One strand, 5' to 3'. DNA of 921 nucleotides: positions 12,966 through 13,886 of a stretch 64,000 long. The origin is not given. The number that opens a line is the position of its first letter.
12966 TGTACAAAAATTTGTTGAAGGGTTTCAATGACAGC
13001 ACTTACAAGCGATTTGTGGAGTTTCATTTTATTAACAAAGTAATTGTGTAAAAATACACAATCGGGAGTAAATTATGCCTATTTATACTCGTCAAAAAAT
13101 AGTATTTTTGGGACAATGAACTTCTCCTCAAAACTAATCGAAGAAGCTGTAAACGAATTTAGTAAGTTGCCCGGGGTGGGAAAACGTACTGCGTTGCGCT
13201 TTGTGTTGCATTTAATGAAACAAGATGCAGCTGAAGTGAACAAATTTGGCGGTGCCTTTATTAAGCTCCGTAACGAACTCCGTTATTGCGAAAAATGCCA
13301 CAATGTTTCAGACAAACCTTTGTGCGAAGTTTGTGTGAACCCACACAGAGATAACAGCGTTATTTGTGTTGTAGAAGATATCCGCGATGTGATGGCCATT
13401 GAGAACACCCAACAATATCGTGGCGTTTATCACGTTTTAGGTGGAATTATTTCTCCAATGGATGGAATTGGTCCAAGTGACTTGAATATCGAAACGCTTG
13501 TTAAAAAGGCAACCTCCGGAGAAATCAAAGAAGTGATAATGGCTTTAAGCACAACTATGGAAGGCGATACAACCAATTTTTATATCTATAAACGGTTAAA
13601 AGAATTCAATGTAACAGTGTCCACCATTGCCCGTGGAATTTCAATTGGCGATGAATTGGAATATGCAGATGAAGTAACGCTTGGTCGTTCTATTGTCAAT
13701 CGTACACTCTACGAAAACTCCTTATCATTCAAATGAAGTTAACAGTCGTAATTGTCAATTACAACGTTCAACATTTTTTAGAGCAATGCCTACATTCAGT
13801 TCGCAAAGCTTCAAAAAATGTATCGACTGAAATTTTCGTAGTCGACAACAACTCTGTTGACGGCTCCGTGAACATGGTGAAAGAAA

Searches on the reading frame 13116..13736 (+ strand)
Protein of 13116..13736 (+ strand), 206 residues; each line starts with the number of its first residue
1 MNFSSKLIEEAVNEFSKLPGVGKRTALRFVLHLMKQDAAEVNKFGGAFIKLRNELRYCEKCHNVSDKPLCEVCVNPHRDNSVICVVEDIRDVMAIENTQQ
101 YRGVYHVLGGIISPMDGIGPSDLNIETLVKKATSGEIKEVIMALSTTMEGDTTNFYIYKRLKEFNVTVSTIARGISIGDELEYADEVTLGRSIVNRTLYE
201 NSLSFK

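Call 38: search_protein_families(library=pfam, proteins=[window:13116-13736:+])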
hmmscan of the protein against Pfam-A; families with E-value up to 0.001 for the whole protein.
window:13116-13736:+ (206 aa): 5 families
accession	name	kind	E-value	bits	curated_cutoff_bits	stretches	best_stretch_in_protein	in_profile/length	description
PF13662.12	Toprim_4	-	4.2e-27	94.6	25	1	81-172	1-85/85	Toprim domain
PF21176.3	RecR_HhH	-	3.6e-10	39.9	27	1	8-45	1-38/45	RecR, helix-hairpin-helix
PF21175.2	RecR_C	-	1.2e-09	37.9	22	1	174-197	1-24/24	RecR, C-terminal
PF01751.28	Toprim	-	6.9e-09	36.2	23.1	1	82-167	1-92/96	Toprim domain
PF02132.21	RecR_ZnF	-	1.7e-06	28.1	22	1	55-73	1-19/21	RecR, Cys4-zinc finger domain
